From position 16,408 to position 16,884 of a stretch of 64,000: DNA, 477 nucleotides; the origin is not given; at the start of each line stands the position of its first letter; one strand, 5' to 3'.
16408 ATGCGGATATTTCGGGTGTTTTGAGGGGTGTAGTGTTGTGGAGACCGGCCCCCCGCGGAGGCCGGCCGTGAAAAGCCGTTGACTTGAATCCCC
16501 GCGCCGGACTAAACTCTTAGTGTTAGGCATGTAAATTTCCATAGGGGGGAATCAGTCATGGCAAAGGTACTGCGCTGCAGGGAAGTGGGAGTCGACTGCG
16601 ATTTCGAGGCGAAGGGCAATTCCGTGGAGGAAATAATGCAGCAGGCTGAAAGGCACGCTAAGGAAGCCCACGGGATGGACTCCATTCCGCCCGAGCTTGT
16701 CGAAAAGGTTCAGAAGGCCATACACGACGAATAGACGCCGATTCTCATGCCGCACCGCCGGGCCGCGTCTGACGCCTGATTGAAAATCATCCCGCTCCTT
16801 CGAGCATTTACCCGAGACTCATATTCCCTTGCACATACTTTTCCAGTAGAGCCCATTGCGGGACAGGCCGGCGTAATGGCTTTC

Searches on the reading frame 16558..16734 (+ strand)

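Call 57: search_protein_families(library=pfam, proteins=[window:16558-16734:+], max_evalue=0.001)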
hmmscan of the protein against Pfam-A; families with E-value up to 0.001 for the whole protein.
window:16558-16734:+ (58 aa): 1 family
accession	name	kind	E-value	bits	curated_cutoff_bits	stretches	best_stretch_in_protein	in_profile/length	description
PF06348.16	DUF1059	-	7.8e-22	77.7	21.1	1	3-57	2-56/56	Protein of unknown function (DUF1059)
